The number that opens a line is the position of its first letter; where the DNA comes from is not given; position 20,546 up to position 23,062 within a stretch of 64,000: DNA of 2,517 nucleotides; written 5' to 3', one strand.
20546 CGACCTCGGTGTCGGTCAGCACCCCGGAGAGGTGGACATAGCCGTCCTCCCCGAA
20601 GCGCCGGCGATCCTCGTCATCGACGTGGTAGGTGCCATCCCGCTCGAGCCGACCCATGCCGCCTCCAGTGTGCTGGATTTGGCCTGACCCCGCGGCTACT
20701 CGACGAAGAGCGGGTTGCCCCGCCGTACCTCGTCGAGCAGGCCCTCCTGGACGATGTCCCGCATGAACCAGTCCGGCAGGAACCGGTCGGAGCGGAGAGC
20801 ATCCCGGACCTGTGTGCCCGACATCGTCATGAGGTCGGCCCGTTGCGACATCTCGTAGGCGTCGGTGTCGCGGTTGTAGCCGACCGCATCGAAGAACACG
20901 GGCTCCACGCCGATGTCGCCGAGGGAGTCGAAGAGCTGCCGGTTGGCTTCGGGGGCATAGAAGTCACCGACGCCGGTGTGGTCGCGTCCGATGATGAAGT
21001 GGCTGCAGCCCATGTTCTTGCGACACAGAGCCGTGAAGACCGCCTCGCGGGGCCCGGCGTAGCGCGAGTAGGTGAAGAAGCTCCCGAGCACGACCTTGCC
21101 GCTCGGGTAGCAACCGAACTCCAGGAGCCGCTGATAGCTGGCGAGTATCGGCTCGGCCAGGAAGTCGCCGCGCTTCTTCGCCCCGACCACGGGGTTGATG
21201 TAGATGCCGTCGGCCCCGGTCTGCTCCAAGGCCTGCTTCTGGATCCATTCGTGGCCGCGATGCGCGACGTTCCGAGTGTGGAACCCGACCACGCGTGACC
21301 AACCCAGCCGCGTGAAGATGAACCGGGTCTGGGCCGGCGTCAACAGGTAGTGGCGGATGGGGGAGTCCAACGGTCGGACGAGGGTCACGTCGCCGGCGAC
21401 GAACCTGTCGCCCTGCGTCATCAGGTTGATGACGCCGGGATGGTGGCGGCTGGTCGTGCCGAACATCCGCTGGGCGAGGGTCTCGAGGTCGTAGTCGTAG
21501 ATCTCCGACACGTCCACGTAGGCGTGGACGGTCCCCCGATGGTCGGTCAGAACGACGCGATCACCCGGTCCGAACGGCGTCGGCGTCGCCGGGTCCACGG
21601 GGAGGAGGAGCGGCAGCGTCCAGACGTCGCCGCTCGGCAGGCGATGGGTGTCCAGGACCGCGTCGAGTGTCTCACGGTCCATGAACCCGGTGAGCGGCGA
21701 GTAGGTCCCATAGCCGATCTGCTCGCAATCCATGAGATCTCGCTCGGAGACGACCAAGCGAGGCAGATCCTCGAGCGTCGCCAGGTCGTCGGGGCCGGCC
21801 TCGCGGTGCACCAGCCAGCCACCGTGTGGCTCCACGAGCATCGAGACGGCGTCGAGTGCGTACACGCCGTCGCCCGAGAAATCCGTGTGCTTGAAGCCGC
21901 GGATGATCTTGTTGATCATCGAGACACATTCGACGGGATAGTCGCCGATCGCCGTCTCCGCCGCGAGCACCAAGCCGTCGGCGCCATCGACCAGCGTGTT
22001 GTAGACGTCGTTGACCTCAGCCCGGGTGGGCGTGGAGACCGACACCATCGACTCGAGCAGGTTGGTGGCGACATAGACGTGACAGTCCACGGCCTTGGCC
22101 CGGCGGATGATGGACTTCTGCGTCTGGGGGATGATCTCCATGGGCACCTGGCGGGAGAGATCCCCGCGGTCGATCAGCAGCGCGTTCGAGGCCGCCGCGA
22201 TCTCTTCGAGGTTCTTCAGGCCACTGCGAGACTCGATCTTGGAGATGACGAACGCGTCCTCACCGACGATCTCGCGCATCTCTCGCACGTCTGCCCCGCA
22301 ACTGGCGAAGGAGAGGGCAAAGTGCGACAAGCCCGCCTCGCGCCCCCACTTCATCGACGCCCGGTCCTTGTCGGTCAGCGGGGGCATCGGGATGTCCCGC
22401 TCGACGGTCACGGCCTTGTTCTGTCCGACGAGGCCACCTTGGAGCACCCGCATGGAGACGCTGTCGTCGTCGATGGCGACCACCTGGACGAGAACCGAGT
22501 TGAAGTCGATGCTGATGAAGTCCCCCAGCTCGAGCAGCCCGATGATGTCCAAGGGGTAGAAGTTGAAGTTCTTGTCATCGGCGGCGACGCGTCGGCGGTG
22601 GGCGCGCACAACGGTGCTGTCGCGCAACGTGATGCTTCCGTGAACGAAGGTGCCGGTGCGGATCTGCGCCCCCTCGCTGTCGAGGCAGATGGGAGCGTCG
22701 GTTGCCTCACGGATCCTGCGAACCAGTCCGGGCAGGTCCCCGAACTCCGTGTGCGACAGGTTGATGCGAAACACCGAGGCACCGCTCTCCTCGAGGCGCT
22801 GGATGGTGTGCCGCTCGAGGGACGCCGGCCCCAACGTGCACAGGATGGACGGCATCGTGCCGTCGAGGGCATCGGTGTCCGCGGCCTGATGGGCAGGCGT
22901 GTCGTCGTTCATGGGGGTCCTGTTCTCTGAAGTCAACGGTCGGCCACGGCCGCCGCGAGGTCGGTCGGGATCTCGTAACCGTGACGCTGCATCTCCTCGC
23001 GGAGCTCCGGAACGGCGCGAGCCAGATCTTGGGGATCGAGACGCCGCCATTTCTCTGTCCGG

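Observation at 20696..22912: Pyruvate-kinase-like catalytic domain fused in frame to ATP sulfurylase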

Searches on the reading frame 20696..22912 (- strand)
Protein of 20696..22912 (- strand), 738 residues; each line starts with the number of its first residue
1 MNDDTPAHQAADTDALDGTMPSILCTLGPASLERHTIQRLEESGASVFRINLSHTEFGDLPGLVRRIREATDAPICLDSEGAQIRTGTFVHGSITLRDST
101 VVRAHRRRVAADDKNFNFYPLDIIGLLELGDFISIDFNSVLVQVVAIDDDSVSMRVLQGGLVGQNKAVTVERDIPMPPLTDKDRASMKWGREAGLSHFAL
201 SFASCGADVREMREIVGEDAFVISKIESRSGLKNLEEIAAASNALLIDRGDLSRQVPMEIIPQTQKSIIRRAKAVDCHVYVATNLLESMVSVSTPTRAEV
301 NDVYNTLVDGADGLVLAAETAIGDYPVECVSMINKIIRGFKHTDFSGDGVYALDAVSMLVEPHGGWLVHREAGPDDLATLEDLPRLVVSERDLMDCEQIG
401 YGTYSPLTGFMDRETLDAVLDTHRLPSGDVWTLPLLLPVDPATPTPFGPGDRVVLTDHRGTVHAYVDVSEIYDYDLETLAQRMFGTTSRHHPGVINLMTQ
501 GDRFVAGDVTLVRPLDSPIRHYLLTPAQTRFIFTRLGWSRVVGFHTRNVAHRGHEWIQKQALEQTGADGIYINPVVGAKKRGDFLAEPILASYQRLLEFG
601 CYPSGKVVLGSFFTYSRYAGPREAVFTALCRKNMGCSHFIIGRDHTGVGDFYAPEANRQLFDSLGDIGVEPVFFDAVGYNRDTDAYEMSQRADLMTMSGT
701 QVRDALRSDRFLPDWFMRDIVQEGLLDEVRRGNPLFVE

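Call 5: search_protein_families(library=pfam, proteins=[window:20696-22912:-], max_evalue=0.01)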
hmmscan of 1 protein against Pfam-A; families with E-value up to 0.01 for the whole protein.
window:20696-22912:- (738 aa): 3 families
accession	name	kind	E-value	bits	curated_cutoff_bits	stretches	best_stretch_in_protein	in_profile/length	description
PF00224.27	PK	-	2.5e-65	221.2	30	1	22-330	5-328/328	Pyruvate kinase, barrel domain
PF01747.23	ATP-sulfurylase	-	5e-63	212.8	24.3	1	521-725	2-209/212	ATP-sulfurylase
PF14306.12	PUA_2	-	7.3e-38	130.1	27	1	361-512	2-157/159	PUA-like domain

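Call 6: search_protein_families(library=ncbifam, proteins=[window:20696-22912:-], max_evalue=0.01)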
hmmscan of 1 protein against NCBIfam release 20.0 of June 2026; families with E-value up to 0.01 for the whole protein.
window:20696-22912:- (738 aa): 11 families
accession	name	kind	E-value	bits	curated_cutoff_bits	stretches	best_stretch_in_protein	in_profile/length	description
NF003166.0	PRK04149.1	subfamily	6.1e-105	350.8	387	1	358-729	3-382/393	sulfate adenylyltransferase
TIGR00339.1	sopT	equivalog_domain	2.9e-88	296.3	322.95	1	362-725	1-381/383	sulfate adenylyltransferase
NF004886.0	PRK06247.1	subfamily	4.1e-79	266.5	623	1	23-339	9-331/476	pyruvate kinase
TIGR01064.1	pyruv_kin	equivalog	5.7e-78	262.5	306.4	1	22-339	4-333/476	pyruvate kinase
NF004491.0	PRK05826.1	subfamily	2e-77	260.7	432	1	23-340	9-337/477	pyruvate kinase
NF004040.0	PRK05537.1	equivalog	1.3e-68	231.9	669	1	378-723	28-383/572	bifunctional sulfate adenylyltransferase/adenylylsulfate kinase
NF004978.0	PRK06354.1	subfamily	1.2e-65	222.1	462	1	23-338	12-339/590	pyruvate kinase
NF006664.0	PRK09206.1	equivalog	5e-56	190.2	686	1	22-337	5-332/470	pyruvate kinase PykF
NF005234.0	PRK06739.1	equivalog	3.5e-47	161.1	564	1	24-356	6-342/352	pyruvate kinase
NF011314.0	PRK14725.1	equivalog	1.7e-17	63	642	1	127-337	373-590/614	pyruvate kinase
NF005719.0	PRK07535.1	domain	0.0054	15.9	259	0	41-82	35-79/268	methyltetrahydrofolate:corrinoid/iron-sulfur protein methyltransferase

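Call 10: find_homologous_proteins(query=window:20696-22912:-, max_evalue=1e-10)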
Query window:20696-22912:- (738 aa): 4171 proteins with E <= 1e-10 among 8000 candidates; the best 120 are listed.
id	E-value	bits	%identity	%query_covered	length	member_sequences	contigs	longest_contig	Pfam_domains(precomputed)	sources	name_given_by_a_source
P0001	0.0e+0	1615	94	100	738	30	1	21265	PF14306.13,PF00224.28,PF01747.24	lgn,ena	-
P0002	0.0e+0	1467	87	100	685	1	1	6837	PF14306.13,PF00224.28,PF01747.24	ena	-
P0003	0.0e+0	1350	81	97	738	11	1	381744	PF14306.13,PF00224.28,PF01747.24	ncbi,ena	-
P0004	0.0e+0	1324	80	98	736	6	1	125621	PF14306.13,PF00224.28,PF01747.24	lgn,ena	-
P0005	0.0e+0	1298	79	97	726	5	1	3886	PF14306.13,PF00224.28,PF01747.24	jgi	-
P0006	0.0e+0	1284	78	97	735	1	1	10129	PF14306.13,PF00224.28,PF01747.24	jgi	jgi:pyruvate kinase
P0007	0.0e+0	1284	78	97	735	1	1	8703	PF14306.13,PF00224.28,PF01747.24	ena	-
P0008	0.0e+0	1265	77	97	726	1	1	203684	PF14306.13,PF00224.28,PF01747.24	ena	-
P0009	0.0e+0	1238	74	98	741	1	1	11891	PF14306.13,PF00224.28,PF01747.24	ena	-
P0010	0.0e+0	1236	75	98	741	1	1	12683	PF14306.13,PF00224.28,PF01747.24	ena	-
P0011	0.0e+0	1233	73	99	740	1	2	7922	PF14306.13,PF00224.28,PF01747.24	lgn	-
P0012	0.0e+0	1232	73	99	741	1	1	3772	PF14306.13,PF00224.28,PF01747.24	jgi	jgi:pyruvate kinase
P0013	0.0e+0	1232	75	98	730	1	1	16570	PF14306.13,PF00224.28,PF01747.24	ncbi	-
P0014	0.0e+0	1229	74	98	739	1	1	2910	PF14306.13,PF00224.28,PF01747.24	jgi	jgi:pyruvate kinase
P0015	0.0e+0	1226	74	98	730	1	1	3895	PF14306.13,PF00224.28,PF01747.24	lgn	-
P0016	0.0e+0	1226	74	98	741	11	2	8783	PF14306.13,PF00224.28,PF01747.24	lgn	-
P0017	0.0e+0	1224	74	97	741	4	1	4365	PF14306.13,PF00224.28,PF01747.24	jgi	-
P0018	0.0e+0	1221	74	98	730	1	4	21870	PF14306.13,PF00224.28,PF01747.24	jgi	jgi:pyruvate kinase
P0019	0.0e+0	1221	73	99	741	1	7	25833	PF14306.13,PF00224.28,PF01747.24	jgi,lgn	-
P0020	0.0e+0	1221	73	99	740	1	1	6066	PF14306.13,PF00224.28,PF01747.24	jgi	jgi:pyruvate kinase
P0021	0.0e+0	1220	73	99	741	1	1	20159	PF14306.13,PF00224.28,PF01747.24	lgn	-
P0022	0.0e+0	1220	72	100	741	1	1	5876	PF14306.13,PF00224.28,PF01747.24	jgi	-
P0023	0.0e+0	1220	74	98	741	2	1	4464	PF14306.13,PF00224.28,PF01747.24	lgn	-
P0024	0.0e+0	1220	72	100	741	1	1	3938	PF14306.13,PF00224.28,PF01747.24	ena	-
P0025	0.0e+0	1219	72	100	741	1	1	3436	PF14306.13,PF00224.28,PF01747.24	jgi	-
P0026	0.0e+0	1219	74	98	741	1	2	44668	PF14306.13,PF00224.28,PF01747.24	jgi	jgi:ATP sulfurylase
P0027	0.0e+0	1219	73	97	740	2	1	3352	PF14306.13,PF00224.28,PF01747.24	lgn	-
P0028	0.0e+0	1219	74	98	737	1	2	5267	PF14306.13,PF00224.28,PF01747.24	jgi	jgi:ATP sulfurylase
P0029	0.0e+0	1218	73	97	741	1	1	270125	PF14306.13,PF00224.28,PF01747.24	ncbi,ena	-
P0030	0.0e+0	1218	72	98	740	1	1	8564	PF14306.13,PF00224.28,PF01747.24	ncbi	-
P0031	0.0e+0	1216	72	98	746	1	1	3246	PF14306.13,PF00224.28,PF01747.24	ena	-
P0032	0.0e+0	1216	73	98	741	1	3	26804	PF14306.13,PF00224.28,PF01747.24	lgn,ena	-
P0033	0.0e+0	1215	73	98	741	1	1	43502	PF14306.13,PF00224.28,PF01747.24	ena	-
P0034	0.0e+0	1215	73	98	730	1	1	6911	PF14306.13,PF00224.28,PF01747.24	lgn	-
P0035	0.0e+0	1213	74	98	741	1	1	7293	PF14306.13,PF00224.28,PF01747.24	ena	-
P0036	0.0e+0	1212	72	98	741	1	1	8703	PF14306.13,PF00224.28,PF01747.24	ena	-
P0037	0.0e+0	1211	73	97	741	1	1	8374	PF14306.13,PF00224.28,PF01747.24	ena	-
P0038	0.0e+0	1211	73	97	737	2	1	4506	PF14306.13,PF00224.28,PF01747.24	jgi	jgi:pyruvate kinase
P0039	0.0e+0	1211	73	99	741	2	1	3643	PF14306.13,PF00224.28,PF01747.24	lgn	-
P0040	0.0e+0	1211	71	100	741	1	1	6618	PF14306.13,PF00224.28,PF01747.24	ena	-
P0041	0.0e+0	1210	71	100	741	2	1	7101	PF14306.13,PF00224.28,PF01747.24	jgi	-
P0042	0.0e+0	1210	72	98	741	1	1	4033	PF14306.13,PF00224.28,PF01747.24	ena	-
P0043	0.0e+0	1210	73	100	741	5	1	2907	PF14306.13,PF00224.28,PF01747.24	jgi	jgi:ATP sulfurylase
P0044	0.0e+0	1210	72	97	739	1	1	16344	PF14306.13,PF00224.28,PF01747.24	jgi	jgi:pyruvate kinase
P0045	0.0e+0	1209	73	98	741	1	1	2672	PF14306.13,PF00224.28,PF01747.24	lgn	-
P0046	0.0e+0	1208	73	98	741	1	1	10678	PF14306.13,PF00224.28,PF01747.24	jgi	jgi:pyruvate kinase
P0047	0.0e+0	1208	73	98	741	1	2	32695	PF14306.13,PF00224.28,PF01747.24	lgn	-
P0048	0.0e+0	1207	73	98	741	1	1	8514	PF14306.13,PF00224.28,PF01747.24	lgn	-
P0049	0.0e+0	1207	73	97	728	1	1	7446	PF14306.13,PF00224.28,PF01747.24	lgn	-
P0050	0.0e+0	1206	72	98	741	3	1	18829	PF14306.13,PF00224.28,PF01747.24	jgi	jgi:ATP sulfurylase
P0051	0.0e+0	1205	72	98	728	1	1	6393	PF14306.13,PF00224.28,PF01747.24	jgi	jgi:pyruvate kinase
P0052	0.0e+0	1205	73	99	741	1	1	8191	PF14306.13,PF00224.28,PF01747.24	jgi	-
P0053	0.0e+0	1204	72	99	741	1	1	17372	PF14306.13,PF00224.28,PF01747.24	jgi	jgi:pyruvate kinase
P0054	0.0e+0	1203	73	98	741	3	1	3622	PF14306.13,PF00224.28,PF01747.24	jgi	jgi:ATP sulfurylase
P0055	0.0e+0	1203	73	97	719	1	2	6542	PF14306.13,PF00224.28,PF01747.24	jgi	jgi:ATP sulfurylase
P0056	0.0e+0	1202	72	99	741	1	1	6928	PF14306.13,PF00224.28,PF01747.24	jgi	jgi:pyruvate kinase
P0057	0.0e+0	1201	73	97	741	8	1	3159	PF14306.13,PF00224.28,PF01747.24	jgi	-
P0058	0.0e+0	1201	73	97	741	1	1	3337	PF14306.13,PF00224.28,PF01747.24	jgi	jgi:pyruvate kinase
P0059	0.0e+0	1201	71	100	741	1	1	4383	PF14306.13,PF00224.28,PF01747.24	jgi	-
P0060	0.0e+0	1200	71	99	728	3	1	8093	PF14306.13,PF00224.28,PF01747.24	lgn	-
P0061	0.0e+0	1200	72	98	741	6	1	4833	PF14306.13,PF00224.28,PF01747.24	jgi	jgi:pyruvate kinase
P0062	0.0e+0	1200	73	98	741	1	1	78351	PF14306.13,PF00224.28,PF01747.24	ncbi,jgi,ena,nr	ncbi:MAG TPA: pyruvate kinase [Anaerolineae bacterium]|nr:pyruvate kinase [Anaerolineae bacterium]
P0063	0.0e+0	1200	73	98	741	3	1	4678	PF14306.13,PF00224.28,PF01747.24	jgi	jgi:pyruvate kinase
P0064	0.0e+0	1199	72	97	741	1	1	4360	PF14306.13,PF00224.28,PF01747.24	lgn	-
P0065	0.0e+0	1196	72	98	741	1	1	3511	PF14306.13,PF00224.28,PF01747.24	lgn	-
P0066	0.0e+0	1194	73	97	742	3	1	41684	PF14306.13,PF00224.28,PF01747.24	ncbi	-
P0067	0.0e+0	1193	71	99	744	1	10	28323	PF14306.13,PF00224.28,PF01747.24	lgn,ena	-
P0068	0.0e+0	1193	71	99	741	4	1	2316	PF14306.13,PF00224.28,PF01747.24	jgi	jgi:pyruvate kinase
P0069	0.0e+0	1193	72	99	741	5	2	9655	PF14306.13,PF00224.28,PF01747.24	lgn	-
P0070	0.0e+0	1192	72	98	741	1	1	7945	PF14306.13,PF00224.28,PF01747.24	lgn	-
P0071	0.0e+0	1191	71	99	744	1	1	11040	PF14306.13,PF00224.28,PF01747.24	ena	-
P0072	0.0e+0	1191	71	99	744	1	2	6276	PF14306.13,PF00224.28,PF01747.24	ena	-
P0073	0.0e+0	1190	72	97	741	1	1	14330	PF14306.13,PF00224.28,PF01747.24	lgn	-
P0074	0.0e+0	1189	71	97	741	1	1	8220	PF14306.13,PF00224.28,PF01747.24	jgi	jgi:pyruvate kinase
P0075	0.0e+0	1188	71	100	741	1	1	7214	PF14306.13,PF00224.28,PF01747.24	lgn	-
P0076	0.0e+0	1188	72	98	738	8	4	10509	PF14306.13,PF00224.28,PF01747.24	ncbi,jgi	jgi:pyruvate kinase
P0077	0.0e+0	1187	73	97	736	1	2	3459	PF14306.13,PF00224.28,PF01747.24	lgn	-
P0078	0.0e+0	1187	71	97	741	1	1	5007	PF14306.13,PF00224.28,PF01747.24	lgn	-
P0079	0.0e+0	1187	70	100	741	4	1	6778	PF14306.13,PF00224.28,PF01747.24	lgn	-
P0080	0.0e+0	1186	72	97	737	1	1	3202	PF14306.13,PF00224.28,PF01747.24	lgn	-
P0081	0.0e+0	1186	71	99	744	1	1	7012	PF14306.13,PF00224.28,PF01747.24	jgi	-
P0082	0.0e+0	1184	71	99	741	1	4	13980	PF14306.13,PF00224.28,PF01747.24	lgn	-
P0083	0.0e+0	1184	71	99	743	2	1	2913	PF14306.13,PF00224.28,PF01747.24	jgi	jgi:pyruvate kinase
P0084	0.0e+0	1183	72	97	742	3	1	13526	PF14306.13,PF00224.28,PF01747.24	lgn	-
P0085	0.0e+0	1182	73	97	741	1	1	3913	PF14306.13,PF00224.28,PF01747.24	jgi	-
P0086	0.0e+0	1182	72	97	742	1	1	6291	PF14306.13,PF00224.28,PF01747.24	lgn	-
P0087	0.0e+0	1181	71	97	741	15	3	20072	PF14306.13,PF00224.28,PF01747.24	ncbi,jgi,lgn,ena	ncbi:MAG: pyruvate kinase [Anaerolineales bacterium]|jgi:ATP sulfurylase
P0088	0.0e+0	1180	73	96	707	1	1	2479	PF14306.13,PF00224.28,PF01747.24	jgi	jgi:ATP sulfurylase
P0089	0.0e+0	1178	71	99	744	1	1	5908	PF14306.13,PF00224.28,PF01747.24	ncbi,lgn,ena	-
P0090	0.0e+0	1178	72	97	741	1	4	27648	PF14306.13,PF00224.28,PF01747.24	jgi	jgi:ATP sulfurylase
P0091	0.0e+0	1177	72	98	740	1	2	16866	PF14306.13,PF00224.28,PF01747.24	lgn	-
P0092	0.0e+0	1174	71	98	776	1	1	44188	PF14306.13,PF00224.28,PF01747.24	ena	-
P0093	0.0e+0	1173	72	97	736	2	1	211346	PF14306.13,PF00224.28,PF01747.24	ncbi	ncbi:MAG: pyruvate kinase [Caldilineaceae bacterium]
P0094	0.0e+0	1173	71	100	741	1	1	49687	PF14306.13,PF00224.28,PF01747.24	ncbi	-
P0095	0.0e+0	1171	71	100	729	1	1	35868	PF14306.13,PF00224.28,PF01747.24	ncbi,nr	ncbi:MAG: sulfate adenylyltransferase [Rhodopirellula sp.]|nr:sulfate adenylyltransferase [Rhodopire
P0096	0.0e+0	1170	70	97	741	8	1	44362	PF14306.13,PF00224.28,PF01747.24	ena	-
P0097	0.0e+0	1169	71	97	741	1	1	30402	PF14306.13,PF00224.28,PF01747.24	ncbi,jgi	-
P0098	0.0e+0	1168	71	97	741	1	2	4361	PF14306.13,PF00224.28,PF01747.24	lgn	-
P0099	0.0e+0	1166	71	97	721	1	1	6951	PF14306.13,PF00224.28,PF01747.24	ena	-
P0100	0.0e+0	1165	69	99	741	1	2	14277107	PF14306.13,PF00224.28,PF01747.24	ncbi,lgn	ncbi:MAG: pyruvate kinase [Caldilineaceae bacterium]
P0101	0.0e+0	1164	71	97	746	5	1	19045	PF14306.13,PF00224.28,PF01747.24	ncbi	-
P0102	0.0e+0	1163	71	97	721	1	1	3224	PF14306.13,PF00224.28,PF01747.24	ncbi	-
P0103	0.0e+0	1158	70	99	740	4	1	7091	PF14306.13,PF00224.28,PF01747.24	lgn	-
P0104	0.0e+0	1158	70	98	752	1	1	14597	PF14306.13,PF00224.28,PF01747.24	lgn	-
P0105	0.0e+0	1158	69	97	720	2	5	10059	PF14306.13,PF00224.28,PF01747.24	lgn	-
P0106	0.0e+0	1157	70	98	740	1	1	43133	PF14306.13,PF00224.28,PF01747.24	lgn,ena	-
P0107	0.0e+0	1154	70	98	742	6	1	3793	PF14306.13,PF00224.28,PF01747.24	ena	-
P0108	0.0e+0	1151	69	97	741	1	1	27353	PF14306.13,PF00224.28,PF01747.24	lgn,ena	-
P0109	0.0e+0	1150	70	97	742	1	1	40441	PF14306.13,PF00224.28,PF01747.24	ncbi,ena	-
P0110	0.0e+0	1150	69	97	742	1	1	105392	PF14306.13,PF00224.28,PF01747.24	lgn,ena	-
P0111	0.0e+0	1148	69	97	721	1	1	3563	PF14306.13,PF00224.28,PF01747.24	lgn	-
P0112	0.0e+0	1148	68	97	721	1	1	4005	PF14306.13,PF00224.28,PF01747.24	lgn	-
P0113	0.0e+0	1148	70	98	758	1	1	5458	PF14306.13,PF00224.28,PF01747.24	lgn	-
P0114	0.0e+0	1147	74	92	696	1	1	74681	PF14306.13,PF00224.28,PF01747.24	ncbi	ncbi:MAG: pyruvate kinase [Caldilineaceae bacterium]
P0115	0.0e+0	1147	70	97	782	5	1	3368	PF14306.13,PF00224.28,PF01747.24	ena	-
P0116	0.0e+0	1144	69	97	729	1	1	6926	PF14306.13,PF00224.28,PF01747.24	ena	-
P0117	0.0e+0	1143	69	97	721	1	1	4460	PF14306.13,PF00224.28,PF01747.24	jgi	jgi:ATP sulfurylase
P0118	0.0e+0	1140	69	97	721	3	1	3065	PF14306.13,PF00224.28,PF01747.24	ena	-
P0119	0.0e+0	1139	69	97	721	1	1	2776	PF14306.13,PF00224.28,PF01747.24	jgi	jgi:ATP sulfurylase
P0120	0.0e+0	1139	70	97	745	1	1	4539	PF14306.13,PF00224.28,PF01747.24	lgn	-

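Call 13: find_related_loci(query=window:20696-22912:-, collection=genome_contigs, flank=10000)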
Query window:20696-22912:- (738 aa) in genome_contigs; peptide patterns used: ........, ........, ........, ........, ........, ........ (x = any residue, [..] = any of these).
30 stretches matched a pattern; 14 encode a relative of the query (tblastn E <= 1e-3); 14 distinct loci.
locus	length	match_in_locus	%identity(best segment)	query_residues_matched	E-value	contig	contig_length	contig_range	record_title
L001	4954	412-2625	94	1-738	0e+0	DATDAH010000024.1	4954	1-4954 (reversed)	MAG TPA_asm: Acidimicrobiales bacterium isolate SMAG_U91 k141_109542, whole genome shotgun sequence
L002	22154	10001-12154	81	21-738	0e+0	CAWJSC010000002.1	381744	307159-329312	MAG: uncultured Microthrixaceae bacterium isolate MFD09730.bin.1.146 genome assembly, contig: contig_2177, whole genome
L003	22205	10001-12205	80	4-738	0e+0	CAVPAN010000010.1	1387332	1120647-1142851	MAG: uncultured Microthrixaceae bacterium isolate MFD09779.bin.2.206 genome assembly, contig: contig_4825, whole genome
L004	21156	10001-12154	71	21-738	0e+0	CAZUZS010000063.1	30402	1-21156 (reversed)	MAG TPA_asm: uncultured Calditrichaceae bacterium isolate binchicken_co129_674 genome assembly, contig: NODE_3946_length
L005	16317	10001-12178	67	13-738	0e+0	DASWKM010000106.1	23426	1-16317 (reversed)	MAG TPA_asm: Acidimicrobiia bacterium isolate SMAG_U2922 k141_1643737, whole genome shotgun sequence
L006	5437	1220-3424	66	4-738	0e+0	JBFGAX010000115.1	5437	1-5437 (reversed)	MAG: Acidimicrobiia bacterium isolate Mix_sand01.2020.11.Z.2 k141_292829_length_5437_cov_21.0804, whole genome shotgun s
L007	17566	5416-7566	68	21-736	0e+0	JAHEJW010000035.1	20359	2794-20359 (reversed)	MAG: bacterium isolate Ww567 NODE_7100_length_20359_cov_16.527177, whole genome shotgun sequence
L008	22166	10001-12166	58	19-738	0e+0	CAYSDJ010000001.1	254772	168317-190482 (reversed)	MAG TPA_asm: uncultured Rhizobiaceae bacterium isolate SRP200020_co5_287 genome assembly, contig: NODE_31_length_254772_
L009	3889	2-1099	94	373-738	0e+0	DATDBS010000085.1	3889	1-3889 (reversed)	MAG TPA_asm: Propionibacteriaceae bacterium isolate SMAG_U128 k141_641487, whole genome shotgun sequence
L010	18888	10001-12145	66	23-736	0e+0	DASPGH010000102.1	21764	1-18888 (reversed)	MAG TPA_asm: Acidimicrobiia bacterium isolate SMAG_U16446 k141_783921, whole genome shotgun sequence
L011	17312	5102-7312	73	6-738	0e+0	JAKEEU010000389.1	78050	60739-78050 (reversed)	MAG: candidate division KSB1 bacterium isolate PMV_1_maxbin.001 PMV_1_maxbin.001.k101_1778315, whole genome shotgun sequ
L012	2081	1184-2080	65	4-303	5e-130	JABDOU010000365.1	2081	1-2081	MAG: Acidimicrobiia bacterium isolate Site_A38 k127_1193440, whole genome shotgun sequence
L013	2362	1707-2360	71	21-238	1e-99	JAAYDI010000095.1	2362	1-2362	MAG: Planctomycetaceae bacterium isolate AS06rmzACSIP_541 327133_AS06, whole genome shotgun sequence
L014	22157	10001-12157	56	20-738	0e+0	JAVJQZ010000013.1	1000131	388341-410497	MAG: Rhodospirillales bacterium isolate D1-CHI-11 k141_10052, whole genome shotgun sequence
